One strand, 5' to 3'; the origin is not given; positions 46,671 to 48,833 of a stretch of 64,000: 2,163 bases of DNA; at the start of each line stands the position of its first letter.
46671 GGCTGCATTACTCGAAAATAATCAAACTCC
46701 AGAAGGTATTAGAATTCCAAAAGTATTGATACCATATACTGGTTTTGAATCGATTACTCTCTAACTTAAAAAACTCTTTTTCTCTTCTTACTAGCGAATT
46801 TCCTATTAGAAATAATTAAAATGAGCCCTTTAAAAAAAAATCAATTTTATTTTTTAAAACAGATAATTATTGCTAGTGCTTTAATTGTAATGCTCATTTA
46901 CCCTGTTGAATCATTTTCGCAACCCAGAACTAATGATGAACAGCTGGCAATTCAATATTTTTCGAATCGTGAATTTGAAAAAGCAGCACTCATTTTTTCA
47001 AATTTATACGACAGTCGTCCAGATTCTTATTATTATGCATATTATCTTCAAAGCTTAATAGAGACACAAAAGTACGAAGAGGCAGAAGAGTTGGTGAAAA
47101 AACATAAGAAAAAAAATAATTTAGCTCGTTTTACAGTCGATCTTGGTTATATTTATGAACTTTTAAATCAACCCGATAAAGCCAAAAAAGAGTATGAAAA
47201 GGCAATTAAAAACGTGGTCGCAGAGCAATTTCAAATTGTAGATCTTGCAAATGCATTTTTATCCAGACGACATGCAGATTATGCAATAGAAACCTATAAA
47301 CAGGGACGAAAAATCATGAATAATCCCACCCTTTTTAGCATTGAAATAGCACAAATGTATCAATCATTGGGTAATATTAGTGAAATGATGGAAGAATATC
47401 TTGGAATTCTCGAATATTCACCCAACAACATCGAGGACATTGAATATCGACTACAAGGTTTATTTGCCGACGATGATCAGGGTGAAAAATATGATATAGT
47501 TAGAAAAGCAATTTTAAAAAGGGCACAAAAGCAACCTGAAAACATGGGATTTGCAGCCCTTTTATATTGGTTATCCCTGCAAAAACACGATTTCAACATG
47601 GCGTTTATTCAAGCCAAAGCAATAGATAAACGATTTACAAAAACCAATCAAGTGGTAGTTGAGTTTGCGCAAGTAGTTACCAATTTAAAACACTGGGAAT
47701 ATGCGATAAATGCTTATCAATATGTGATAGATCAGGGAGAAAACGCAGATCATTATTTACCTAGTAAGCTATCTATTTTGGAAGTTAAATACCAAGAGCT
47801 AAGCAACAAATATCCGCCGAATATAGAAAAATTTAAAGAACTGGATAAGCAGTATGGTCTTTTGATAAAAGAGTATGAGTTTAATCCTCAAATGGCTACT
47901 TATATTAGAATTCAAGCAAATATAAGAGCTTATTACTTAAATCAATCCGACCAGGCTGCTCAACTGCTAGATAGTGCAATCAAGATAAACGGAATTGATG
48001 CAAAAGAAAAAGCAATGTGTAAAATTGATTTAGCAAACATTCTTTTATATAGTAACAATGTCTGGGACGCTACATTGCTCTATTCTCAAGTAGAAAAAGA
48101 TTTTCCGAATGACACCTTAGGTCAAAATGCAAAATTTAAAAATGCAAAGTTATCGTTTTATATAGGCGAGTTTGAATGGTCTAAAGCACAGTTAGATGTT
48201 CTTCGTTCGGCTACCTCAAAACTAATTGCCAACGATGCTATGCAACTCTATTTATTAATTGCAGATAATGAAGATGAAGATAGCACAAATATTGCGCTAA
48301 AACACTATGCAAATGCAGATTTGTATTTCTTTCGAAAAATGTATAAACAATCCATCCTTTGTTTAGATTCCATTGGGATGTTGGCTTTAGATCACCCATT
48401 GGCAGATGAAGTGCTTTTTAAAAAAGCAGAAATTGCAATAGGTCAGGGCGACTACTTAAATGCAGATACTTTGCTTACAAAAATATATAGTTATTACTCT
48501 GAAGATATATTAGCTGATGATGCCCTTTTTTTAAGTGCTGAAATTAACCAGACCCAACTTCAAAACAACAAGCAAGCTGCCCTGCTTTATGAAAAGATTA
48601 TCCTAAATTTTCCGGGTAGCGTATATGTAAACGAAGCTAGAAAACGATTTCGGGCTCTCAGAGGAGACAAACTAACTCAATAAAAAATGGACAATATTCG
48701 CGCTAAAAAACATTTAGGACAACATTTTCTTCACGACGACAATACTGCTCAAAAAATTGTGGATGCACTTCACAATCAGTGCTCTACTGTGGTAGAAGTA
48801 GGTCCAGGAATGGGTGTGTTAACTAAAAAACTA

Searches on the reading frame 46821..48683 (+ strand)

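Call 57: search_protein_families(library=pfam, proteins=[window:46821-48683:+], max_evalue=0.00001)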
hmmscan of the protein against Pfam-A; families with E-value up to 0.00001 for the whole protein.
window:46821-48683:+ (620 aa): 3 families
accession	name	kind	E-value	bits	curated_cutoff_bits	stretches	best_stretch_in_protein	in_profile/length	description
PF13174.12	TPR_6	-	1e-06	29.4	26.3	0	567-600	1-33/33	Tetratricopeptide repeat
PF13428.12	TPR_14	-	4.6e-06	27.2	23.5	0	106-130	5-29/44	Tetratricopeptide repeat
PF07719.23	TPR_2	-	4.9e-06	26.7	27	0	107-130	6-29/34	Tetratricopeptide repeat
